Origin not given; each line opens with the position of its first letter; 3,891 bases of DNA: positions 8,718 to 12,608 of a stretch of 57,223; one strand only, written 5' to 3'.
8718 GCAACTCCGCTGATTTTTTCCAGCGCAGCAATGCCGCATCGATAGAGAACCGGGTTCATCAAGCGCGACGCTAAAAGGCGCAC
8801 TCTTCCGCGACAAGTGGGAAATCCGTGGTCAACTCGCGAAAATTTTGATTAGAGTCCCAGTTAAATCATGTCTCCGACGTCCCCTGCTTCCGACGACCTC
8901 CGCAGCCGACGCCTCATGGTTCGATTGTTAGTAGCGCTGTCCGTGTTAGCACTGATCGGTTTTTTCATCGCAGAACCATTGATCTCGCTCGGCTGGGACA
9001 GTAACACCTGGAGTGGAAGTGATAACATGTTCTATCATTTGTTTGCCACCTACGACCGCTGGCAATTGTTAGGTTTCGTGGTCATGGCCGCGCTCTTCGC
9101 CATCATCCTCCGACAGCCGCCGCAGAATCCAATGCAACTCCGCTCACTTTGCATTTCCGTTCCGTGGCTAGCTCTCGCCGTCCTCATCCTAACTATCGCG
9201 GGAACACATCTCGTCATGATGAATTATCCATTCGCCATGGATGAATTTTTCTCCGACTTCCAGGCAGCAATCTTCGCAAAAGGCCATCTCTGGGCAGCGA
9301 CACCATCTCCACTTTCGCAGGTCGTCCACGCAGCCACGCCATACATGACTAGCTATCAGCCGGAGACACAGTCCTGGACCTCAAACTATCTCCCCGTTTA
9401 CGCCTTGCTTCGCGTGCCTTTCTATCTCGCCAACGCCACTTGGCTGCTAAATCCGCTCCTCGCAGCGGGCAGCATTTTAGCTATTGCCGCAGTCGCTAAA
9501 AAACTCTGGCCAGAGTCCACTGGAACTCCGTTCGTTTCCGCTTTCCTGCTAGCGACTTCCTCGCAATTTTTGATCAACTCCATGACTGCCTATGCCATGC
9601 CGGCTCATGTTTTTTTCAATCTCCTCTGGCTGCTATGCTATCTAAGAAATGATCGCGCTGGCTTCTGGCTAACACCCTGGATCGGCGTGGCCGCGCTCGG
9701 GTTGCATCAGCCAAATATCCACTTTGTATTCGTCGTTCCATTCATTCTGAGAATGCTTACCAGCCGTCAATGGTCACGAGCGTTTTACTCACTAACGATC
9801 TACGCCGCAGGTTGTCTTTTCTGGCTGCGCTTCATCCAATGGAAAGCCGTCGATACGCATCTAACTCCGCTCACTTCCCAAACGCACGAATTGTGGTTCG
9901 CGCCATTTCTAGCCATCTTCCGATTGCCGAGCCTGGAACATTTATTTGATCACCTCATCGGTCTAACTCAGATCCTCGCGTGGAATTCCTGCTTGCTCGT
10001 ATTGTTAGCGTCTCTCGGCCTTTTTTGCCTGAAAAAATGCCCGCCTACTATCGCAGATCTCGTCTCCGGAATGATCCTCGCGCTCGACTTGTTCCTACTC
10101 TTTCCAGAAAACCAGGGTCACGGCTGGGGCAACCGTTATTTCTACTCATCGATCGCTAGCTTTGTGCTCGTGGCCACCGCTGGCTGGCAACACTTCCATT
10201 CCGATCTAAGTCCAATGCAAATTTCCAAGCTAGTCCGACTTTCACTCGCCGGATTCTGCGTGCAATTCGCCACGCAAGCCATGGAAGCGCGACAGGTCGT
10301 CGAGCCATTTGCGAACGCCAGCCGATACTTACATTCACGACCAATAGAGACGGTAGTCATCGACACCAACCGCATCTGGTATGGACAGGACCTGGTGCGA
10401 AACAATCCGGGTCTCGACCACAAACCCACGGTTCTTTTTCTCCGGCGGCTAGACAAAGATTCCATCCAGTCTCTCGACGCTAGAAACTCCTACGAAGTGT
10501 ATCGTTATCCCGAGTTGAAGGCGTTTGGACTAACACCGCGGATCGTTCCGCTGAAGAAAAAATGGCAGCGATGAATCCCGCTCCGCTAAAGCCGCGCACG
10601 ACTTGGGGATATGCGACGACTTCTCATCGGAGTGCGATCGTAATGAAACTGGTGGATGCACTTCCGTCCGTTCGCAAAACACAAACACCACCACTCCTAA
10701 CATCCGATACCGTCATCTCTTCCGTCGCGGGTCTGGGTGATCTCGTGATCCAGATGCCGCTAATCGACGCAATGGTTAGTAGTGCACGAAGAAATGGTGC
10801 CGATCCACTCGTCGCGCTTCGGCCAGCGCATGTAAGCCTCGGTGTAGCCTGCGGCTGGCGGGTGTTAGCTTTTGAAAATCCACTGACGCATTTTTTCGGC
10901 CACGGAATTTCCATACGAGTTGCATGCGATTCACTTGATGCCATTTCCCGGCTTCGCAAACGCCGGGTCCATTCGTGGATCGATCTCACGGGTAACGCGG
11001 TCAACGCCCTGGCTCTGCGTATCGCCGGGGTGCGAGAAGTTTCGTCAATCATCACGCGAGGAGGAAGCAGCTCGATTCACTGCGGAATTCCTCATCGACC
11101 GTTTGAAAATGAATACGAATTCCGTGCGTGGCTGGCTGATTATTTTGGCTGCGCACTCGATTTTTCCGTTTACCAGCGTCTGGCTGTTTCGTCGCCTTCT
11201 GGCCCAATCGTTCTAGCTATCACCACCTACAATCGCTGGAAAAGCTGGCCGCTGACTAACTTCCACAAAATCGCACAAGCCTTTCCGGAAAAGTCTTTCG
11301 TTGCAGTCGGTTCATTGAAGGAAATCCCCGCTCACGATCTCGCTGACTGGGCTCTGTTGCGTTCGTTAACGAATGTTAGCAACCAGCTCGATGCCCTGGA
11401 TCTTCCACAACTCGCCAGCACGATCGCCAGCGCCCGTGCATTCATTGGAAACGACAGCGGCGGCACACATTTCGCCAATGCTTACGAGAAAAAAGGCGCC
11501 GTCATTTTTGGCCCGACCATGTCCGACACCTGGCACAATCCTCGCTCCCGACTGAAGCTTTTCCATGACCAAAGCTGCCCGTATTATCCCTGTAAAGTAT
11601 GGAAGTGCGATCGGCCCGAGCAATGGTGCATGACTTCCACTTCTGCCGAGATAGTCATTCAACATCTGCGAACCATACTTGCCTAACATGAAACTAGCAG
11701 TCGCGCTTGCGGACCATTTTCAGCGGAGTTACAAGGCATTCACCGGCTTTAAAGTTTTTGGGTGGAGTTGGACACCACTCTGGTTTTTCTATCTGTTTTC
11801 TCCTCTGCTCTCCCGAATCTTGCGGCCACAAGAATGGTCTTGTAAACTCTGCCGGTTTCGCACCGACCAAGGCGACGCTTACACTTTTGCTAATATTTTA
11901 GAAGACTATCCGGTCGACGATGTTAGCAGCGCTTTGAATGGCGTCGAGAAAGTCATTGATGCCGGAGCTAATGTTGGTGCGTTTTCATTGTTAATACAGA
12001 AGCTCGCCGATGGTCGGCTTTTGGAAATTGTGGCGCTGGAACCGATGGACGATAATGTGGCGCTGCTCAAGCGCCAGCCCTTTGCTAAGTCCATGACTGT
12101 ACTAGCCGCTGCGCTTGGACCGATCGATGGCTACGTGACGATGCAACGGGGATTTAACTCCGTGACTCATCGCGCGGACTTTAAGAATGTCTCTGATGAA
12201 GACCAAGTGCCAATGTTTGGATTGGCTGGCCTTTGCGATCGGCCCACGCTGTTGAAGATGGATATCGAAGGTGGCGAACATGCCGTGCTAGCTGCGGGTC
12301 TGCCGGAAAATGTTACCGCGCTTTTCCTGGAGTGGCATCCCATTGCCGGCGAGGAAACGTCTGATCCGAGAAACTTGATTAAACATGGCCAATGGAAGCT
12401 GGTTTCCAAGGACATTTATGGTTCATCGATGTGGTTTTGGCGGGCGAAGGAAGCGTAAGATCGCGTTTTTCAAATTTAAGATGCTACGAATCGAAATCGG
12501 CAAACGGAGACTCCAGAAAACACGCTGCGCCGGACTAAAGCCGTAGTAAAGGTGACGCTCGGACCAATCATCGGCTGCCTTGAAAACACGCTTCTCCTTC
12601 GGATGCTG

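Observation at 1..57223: A motif of about 20 nt (T-run, YAK, YS-GAGTT, VCA) recurs about once per kb on both strands, inside and between genes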

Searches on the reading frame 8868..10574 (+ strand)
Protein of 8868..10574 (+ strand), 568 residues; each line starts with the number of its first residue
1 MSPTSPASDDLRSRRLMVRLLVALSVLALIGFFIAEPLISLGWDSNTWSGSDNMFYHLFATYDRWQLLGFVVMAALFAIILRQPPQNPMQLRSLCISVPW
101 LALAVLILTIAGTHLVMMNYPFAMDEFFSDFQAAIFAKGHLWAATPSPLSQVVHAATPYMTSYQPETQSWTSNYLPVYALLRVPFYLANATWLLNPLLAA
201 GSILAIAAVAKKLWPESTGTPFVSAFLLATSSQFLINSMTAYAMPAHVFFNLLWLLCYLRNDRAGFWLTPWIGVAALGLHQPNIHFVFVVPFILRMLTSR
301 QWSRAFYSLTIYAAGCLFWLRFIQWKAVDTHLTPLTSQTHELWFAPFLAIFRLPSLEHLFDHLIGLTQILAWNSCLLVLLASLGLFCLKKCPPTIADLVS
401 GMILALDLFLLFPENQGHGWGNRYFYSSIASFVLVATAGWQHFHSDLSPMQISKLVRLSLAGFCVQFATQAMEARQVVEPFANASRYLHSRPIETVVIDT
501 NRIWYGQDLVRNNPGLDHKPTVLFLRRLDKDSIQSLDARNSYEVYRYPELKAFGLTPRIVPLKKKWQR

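Call 8: search_protein_families(library=pfam, proteins=[window:8868-10574:+])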
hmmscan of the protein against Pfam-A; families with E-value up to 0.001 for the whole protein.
window:8868-10574:+ (568 aa): 0 families

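Call 18: find_encoding_contigs(protein=window:8868-10574:+, flank=10000, max_places=10)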
Protein window:8868-10574:+ (568 aa): 2 contigs read that carry it; 2 places shown.
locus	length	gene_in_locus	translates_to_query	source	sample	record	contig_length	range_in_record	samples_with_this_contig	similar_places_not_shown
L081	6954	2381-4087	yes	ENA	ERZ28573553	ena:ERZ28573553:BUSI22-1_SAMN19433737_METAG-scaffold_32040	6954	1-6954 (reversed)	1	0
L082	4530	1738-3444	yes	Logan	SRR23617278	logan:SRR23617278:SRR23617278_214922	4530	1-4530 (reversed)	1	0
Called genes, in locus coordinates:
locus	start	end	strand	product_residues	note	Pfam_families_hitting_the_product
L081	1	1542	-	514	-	?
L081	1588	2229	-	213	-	PF05050:Methyltransf_21 (weak)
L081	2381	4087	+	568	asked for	-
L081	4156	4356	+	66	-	-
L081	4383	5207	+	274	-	PF01075:Glyco_transf_9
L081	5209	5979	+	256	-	PF05050:Methyltransf_21 (weak)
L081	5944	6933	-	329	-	-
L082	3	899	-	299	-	?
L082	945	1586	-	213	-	PF05050:Methyltransf_21 (weak)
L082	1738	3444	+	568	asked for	-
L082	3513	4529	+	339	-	?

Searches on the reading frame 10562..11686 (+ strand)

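Call 8: search_protein_families(library=pfam, proteins=[window:10562-11686:+])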
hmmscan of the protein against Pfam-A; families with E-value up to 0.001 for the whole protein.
window:10562-11686:+ (374 aa): 1 family
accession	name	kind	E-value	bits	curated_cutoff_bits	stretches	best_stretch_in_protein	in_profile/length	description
PF01075.23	Glyco_transf_9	-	3.3e-11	43.4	22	1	214-326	106-219/247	Glycosyltransferase family 9 (heptosyltransferase)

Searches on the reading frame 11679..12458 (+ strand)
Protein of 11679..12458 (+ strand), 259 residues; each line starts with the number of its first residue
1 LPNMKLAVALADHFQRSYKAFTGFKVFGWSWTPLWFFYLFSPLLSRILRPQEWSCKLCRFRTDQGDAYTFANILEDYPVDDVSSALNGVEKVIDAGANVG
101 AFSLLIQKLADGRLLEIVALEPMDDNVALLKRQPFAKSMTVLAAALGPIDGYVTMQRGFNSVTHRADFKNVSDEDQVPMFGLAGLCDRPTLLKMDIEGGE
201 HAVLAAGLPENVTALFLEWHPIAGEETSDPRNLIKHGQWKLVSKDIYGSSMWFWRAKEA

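Call 8: search_protein_families(library=pfam, proteins=[window:11679-12458:+])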
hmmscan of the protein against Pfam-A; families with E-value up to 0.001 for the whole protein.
window:11679-12458:+ (259 aa): 1 family
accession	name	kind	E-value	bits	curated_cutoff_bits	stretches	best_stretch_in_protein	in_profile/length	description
PF05050.19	Methyltransf_21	-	5e-07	30.4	22.7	1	94-230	1-159/173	Methyltransferase FkbM domain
